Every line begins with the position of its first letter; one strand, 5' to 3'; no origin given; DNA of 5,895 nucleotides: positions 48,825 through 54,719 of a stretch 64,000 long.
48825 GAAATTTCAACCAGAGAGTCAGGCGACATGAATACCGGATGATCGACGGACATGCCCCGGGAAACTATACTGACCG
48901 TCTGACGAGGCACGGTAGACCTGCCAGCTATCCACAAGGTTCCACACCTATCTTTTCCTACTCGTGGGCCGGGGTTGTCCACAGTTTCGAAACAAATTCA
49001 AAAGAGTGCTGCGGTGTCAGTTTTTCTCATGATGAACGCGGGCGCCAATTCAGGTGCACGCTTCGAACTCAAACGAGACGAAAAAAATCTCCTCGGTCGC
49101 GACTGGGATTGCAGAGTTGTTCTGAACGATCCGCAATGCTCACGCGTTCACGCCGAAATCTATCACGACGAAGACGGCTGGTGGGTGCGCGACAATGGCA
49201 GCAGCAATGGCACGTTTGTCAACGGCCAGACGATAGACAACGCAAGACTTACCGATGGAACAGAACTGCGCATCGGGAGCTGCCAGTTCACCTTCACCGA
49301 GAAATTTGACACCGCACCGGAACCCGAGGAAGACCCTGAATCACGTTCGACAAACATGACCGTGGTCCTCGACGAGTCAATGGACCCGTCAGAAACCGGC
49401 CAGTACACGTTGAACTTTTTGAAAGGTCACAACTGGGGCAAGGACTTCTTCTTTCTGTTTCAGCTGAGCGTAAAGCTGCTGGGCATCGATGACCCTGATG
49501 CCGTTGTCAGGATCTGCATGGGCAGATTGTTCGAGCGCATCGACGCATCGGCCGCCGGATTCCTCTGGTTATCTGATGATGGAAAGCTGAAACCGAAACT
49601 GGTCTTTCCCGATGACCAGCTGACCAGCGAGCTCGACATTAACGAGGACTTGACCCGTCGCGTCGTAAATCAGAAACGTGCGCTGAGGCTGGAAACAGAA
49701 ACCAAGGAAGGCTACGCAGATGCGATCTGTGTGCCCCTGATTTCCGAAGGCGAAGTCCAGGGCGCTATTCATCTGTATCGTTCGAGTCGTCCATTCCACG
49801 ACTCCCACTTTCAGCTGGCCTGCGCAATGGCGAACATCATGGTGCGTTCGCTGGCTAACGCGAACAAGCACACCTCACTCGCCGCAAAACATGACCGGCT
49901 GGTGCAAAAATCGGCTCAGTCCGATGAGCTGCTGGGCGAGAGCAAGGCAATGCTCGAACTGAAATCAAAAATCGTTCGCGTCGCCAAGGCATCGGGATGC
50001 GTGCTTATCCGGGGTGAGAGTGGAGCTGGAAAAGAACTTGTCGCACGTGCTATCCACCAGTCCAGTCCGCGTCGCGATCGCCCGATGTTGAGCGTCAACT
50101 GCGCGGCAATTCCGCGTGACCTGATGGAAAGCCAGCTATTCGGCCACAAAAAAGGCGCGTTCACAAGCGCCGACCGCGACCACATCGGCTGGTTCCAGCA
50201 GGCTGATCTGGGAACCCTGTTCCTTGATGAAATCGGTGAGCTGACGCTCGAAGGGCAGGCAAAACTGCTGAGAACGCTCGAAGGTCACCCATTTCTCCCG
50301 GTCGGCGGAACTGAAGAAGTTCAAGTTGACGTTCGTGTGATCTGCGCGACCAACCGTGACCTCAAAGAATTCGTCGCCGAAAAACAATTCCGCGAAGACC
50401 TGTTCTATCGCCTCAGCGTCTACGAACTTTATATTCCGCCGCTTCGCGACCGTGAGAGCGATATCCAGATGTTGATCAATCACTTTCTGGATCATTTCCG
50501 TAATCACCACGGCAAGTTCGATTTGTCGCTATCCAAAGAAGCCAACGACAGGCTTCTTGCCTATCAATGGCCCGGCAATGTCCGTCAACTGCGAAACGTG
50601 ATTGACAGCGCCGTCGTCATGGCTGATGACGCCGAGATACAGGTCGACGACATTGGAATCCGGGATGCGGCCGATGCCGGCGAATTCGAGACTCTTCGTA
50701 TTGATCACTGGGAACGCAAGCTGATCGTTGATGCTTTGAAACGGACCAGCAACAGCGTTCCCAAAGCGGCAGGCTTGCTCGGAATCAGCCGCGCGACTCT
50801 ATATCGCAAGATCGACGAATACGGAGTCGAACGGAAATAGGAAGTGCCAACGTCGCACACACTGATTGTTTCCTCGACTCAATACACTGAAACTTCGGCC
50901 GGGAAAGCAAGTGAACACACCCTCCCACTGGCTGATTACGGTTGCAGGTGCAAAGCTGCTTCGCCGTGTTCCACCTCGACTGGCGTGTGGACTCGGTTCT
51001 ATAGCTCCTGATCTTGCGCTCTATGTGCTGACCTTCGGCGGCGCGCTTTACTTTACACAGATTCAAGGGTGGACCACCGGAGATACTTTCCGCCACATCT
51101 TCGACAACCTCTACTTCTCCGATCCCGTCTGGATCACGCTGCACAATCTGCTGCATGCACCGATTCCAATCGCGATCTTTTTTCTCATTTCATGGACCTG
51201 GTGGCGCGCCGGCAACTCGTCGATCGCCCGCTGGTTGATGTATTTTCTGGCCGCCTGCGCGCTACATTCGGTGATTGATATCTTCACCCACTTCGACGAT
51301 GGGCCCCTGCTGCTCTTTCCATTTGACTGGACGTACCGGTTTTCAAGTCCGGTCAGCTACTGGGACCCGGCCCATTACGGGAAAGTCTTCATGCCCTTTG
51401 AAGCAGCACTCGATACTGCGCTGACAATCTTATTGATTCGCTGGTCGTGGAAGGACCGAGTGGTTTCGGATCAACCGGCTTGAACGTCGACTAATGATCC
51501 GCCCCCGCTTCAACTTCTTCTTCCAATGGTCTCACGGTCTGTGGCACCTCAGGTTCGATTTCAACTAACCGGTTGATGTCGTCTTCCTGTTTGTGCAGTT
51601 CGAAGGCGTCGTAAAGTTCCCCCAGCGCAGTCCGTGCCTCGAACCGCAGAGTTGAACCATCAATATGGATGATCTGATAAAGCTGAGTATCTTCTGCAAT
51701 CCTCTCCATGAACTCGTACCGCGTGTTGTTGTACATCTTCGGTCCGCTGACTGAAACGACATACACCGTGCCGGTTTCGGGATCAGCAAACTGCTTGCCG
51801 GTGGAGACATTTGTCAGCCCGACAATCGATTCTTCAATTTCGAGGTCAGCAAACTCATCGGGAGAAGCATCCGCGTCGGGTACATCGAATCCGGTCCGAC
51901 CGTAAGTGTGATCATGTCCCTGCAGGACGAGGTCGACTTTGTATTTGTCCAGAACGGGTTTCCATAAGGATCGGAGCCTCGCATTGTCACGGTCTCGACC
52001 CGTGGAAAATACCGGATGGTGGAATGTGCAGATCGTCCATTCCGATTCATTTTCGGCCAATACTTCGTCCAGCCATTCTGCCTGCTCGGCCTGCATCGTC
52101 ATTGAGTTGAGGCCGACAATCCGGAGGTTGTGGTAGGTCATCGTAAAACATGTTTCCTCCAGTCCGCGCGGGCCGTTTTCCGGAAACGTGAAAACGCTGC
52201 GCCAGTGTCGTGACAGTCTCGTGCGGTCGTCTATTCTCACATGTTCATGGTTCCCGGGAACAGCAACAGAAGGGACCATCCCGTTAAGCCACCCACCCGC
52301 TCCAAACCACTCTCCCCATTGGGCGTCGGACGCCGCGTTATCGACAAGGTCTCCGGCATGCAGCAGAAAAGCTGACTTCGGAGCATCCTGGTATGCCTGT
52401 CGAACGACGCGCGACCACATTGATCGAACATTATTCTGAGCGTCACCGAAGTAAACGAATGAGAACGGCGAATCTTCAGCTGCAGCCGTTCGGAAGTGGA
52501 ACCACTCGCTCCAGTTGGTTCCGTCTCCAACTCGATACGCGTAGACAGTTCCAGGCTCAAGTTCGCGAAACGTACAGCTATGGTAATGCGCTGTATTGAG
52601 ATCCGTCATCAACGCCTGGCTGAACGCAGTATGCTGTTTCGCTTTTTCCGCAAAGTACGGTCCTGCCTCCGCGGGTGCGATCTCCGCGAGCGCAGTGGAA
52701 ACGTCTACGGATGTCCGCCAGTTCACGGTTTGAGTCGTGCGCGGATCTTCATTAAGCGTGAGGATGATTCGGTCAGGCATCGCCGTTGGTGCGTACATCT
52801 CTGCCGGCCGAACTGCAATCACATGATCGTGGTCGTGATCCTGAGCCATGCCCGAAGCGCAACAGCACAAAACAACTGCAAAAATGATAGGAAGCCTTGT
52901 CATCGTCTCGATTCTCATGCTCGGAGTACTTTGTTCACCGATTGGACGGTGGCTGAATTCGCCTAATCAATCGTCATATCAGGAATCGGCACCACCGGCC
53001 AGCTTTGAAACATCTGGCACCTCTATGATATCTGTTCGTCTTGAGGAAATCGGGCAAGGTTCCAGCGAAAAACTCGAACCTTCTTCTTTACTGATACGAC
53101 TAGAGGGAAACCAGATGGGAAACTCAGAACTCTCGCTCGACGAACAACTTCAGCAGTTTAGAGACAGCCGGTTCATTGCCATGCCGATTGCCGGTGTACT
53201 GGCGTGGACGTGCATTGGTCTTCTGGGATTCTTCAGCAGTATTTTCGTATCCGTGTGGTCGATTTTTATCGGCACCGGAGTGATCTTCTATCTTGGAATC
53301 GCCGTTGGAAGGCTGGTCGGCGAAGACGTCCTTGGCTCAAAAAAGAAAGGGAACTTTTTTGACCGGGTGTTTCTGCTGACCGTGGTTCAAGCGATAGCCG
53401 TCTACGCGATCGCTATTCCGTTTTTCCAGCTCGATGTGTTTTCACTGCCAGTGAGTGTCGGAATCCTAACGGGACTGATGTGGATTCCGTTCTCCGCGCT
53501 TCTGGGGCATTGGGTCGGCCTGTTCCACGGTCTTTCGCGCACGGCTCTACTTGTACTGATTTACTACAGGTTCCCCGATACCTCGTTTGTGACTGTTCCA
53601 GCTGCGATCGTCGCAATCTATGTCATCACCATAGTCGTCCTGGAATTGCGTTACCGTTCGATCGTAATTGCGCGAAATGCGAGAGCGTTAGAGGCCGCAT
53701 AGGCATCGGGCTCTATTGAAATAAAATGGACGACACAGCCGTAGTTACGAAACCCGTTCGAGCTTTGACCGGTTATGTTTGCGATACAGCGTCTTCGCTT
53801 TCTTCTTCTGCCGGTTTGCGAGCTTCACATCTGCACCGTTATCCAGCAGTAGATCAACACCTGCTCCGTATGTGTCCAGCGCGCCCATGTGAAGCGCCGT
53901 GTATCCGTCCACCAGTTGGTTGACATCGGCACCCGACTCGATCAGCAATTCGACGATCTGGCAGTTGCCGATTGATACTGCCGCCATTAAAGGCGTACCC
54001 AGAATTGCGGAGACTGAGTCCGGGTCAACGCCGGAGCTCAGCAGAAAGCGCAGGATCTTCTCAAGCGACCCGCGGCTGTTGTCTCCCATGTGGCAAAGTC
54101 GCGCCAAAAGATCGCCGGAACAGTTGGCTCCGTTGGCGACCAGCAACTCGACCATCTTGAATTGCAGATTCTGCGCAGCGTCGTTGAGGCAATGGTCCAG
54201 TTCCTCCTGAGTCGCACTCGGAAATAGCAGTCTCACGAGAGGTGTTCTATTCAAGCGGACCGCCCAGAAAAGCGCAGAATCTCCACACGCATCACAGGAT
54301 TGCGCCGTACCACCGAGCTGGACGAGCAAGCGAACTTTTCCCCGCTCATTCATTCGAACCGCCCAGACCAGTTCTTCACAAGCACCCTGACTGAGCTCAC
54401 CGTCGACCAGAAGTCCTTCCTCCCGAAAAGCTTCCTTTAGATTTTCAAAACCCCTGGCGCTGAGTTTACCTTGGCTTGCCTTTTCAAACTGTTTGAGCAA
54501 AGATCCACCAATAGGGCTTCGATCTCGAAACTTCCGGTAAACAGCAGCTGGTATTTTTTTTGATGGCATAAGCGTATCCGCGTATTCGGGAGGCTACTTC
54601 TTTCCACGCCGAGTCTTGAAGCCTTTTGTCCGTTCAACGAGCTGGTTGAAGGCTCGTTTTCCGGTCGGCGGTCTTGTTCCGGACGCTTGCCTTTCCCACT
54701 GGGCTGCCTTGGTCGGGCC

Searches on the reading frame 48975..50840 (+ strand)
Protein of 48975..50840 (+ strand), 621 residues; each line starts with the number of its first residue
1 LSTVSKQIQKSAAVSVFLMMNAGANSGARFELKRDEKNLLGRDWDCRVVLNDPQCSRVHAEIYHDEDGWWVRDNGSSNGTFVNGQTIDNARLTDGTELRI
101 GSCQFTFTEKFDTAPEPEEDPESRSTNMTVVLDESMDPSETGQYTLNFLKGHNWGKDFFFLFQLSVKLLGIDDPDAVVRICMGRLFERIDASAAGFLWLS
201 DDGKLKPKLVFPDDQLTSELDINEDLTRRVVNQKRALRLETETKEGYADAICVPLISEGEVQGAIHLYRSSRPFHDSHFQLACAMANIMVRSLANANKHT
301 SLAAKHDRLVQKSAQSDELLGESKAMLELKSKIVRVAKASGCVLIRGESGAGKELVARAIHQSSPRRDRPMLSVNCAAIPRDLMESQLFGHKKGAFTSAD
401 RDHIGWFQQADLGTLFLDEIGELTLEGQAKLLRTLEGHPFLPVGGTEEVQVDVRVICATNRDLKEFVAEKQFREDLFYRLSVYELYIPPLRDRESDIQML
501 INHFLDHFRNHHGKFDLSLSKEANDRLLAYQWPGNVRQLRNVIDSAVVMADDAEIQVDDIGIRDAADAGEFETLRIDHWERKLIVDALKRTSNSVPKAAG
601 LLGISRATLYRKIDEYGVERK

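Call 8: search_protein_families(library=pfam, proteins=[window:48975-50840:+], max_evalue=0.001)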
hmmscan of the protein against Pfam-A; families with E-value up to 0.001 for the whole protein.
window:48975-50840:+ (621 aa): 10 families
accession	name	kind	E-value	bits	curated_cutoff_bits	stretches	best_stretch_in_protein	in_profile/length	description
PF00158.32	Sigma54_activat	-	1.3e-66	223.9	20.2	1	319-485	1-167/168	Sigma-54 interaction domain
PF25601.1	AAA_lid_14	-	1.8e-22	79.4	27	1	491-560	1-70/87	AAA+ ATPase lid domain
PF14532.12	Sigma54_activ_2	-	2.1e-22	80.3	25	1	320-490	1-138/138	Sigma-54 interaction domain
PF00498.31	FHA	-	4.6e-21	75.5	20.7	1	40-101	3-67/67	FHA domain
PF16697.10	Yop-YscD_cpl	-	6.7e-18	65.2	33.2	1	22-109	4-92/94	Inner membrane component of T3SS, cytoplasmic domain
PF02954.25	HTH_8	-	3.5e-12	46.3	22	1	580-616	6-42/42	Bacterial regulatory protein, Fis family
PF13185.12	GAF_2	-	2.2e-08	34.8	28.6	1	173-289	3-131/136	GAF domain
PF13492.12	GAF_3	-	2.8e-06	28.2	27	1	195-287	22-121/129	GAF domain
PF01590.32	GAF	-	1.5e-05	25.9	22.4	1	174-288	2-128/133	GAF domain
PF18024.7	HTH_50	-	8.7e-05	22.6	27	1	576-618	8-49/50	Helix-turn-helix domain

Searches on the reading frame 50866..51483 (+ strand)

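Call 8: search_protein_families(library=pfam, proteins=[window:50866-51483:+], max_evalue=0.001)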
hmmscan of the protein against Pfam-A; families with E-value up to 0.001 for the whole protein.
window:50866-51483:+ (205 aa): 1 family
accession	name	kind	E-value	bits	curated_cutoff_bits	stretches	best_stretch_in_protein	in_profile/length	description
PF04307.19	YdjM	-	8.4e-06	25.8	29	1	23-178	8-145/176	YdjM inner membrane protein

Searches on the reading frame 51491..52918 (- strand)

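Call 8: search_protein_families(library=pfam, proteins=[window:51491-52918:-], max_evalue=0.001)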
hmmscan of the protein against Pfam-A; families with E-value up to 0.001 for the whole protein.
window:51491-52918:- (475 aa): 2 families
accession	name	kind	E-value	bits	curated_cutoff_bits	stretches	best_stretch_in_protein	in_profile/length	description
PF16656.11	Pur_ac_phosph_N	-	7.2e-21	75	30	1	48-144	1-93/93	Purple acid Phosphatase, N-terminal domain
PF00149.33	Metallophos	-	1.4e-16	62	21.5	1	171-339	21-191/191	Calcineurin-like phosphoesterase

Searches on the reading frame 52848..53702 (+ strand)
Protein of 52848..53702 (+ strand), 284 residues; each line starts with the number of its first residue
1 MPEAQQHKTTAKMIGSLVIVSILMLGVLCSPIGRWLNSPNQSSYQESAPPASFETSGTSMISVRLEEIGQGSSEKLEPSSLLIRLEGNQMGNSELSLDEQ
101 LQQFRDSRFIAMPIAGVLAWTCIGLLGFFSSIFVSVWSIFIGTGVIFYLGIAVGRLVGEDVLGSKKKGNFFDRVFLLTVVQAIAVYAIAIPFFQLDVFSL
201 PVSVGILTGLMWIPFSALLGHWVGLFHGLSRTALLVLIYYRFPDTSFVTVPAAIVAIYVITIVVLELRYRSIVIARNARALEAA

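Call 8: search_protein_families(library=pfam, proteins=[window:52848-53702:+], max_evalue=0.001)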
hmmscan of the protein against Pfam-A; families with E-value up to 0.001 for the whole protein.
window:52848-53702:+ (284 aa): 1 family
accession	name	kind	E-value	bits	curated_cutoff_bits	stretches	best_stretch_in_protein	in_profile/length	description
PF22765.1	DUF7010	-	3.8e-18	66.3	27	1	107-265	13-169/172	Family of unknown function (DUF7010)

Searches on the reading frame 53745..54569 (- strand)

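Call 8: search_protein_families(library=pfam, proteins=[window:53745-54569:-], max_evalue=0.001)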
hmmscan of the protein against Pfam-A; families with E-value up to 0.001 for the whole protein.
window:53745-54569:- (274 aa): 5 families
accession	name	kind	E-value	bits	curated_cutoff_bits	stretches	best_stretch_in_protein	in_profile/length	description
PF12796.13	Ank_2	-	1.2e-22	80.7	27.3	2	167-250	8-88/90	Ankyrin repeats (3 copies)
PF00023.36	Ank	-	4.3e-18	64.8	21.1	1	192-218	4-30/33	Ankyrin repeat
PF13606.12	Ank_3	-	1.2e-17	62.4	22.3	1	192-217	4-29/30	Ankyrin repeat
PF13637.12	Ank_4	-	1.2e-14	54.5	22.7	1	171-210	11-50/50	Ankyrin repeats (many copies)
PF13857.12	Ank_5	-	3.9e-06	27.5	27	0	192-227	18-54/56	Ankyrin repeats (many copies)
